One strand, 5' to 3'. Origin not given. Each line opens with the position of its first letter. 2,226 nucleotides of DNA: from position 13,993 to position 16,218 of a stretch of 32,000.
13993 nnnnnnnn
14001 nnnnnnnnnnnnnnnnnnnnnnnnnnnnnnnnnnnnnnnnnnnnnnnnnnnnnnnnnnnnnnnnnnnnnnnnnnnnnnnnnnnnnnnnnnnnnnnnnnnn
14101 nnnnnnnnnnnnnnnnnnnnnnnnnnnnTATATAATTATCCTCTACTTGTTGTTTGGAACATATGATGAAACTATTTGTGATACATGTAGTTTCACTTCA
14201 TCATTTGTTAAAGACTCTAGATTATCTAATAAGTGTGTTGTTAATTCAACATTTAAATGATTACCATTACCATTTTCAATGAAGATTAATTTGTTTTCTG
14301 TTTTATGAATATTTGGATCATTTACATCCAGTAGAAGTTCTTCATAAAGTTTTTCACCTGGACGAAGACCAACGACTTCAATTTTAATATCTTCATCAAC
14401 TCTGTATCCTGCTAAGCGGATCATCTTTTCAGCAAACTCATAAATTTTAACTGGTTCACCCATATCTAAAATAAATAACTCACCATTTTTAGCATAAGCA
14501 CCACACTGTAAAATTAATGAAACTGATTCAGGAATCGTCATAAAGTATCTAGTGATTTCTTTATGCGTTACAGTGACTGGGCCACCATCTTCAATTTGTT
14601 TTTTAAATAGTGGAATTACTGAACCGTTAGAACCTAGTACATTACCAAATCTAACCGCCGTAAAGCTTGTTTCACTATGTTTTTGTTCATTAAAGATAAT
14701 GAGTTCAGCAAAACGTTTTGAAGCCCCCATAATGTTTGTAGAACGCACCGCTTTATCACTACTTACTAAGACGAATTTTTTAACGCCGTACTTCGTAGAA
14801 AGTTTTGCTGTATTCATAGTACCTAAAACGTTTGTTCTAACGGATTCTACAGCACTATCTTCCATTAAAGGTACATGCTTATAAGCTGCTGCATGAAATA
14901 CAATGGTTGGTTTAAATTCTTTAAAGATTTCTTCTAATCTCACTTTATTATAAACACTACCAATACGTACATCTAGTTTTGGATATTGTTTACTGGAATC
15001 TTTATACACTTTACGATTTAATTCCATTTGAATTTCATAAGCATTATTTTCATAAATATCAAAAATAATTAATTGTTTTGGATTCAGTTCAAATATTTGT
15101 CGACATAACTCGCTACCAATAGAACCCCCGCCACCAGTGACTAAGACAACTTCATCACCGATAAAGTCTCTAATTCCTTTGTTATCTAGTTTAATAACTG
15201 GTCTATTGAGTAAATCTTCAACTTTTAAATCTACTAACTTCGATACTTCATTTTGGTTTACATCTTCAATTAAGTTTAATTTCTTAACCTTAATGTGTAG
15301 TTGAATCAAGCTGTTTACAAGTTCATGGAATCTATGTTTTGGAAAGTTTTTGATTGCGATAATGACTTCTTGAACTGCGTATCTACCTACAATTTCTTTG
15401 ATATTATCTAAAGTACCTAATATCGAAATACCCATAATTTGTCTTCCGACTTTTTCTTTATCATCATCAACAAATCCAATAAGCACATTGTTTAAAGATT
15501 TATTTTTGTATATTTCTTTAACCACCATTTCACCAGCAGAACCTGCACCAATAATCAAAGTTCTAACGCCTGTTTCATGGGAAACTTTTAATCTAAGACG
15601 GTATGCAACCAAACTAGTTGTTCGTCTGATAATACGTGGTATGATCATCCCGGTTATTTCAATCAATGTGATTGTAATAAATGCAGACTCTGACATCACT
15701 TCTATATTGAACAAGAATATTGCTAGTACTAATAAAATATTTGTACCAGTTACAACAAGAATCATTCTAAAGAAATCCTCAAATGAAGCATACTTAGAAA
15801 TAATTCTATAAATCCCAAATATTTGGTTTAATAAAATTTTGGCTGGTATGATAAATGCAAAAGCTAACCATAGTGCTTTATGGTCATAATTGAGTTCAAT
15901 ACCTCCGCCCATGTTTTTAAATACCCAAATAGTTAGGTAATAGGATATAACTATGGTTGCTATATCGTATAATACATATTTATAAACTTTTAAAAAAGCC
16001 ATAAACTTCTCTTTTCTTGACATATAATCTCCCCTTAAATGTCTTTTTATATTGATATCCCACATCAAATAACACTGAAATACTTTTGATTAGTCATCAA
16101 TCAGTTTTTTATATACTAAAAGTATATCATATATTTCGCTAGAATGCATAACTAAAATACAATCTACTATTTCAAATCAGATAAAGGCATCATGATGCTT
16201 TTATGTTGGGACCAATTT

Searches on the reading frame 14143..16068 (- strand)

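Call 5: search_protein_families(library=pfam, proteins=[window:14143-16068:-])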
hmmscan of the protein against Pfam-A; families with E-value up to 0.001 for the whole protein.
window:14143-16068:- (641 aa): 9 families
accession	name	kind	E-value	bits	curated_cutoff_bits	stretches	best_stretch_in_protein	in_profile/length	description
PF02719.21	Polysacc_synt_2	-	7.8e-116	386.8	20.2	1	308-589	1-284/293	Polysaccharide biosynthesis protein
PF01370.27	Epimerase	-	2.7e-20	73.3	20.9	1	308-509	1-211/240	NAD dependent epimerase/dehydratase family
PF16363.11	GDP_Man_Dehyd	-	6.9e-15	55.8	27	1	309-439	1-131/332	GDP-mannose 4,6 dehydratase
PF13727.12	CoA_binding_3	-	5.1e-14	53.1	25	1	82-260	1-170/175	CoA-binding domain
PF04321.23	RmlD_sub_bind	-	3.6e-10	39.8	27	1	308-439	3-103/287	RmlD substrate binding domain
PF01073.25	3Beta_HSD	-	3.6e-10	39.8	22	1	309-443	1-122/280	3-beta hydroxysteroid dehydrogenase/isomerase family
PF07993.18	NAD_binding_4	-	5.4e-06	26.2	20.1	1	310-441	1-140/258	Male sterility protein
PF00106.31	adh_short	-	0.00028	20.9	26.6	1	307-427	2-122/195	short chain dehydrogenase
PF02629.25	CoA_binding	-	0.00082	20.5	22.3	0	169-260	5-89/97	CoA binding domain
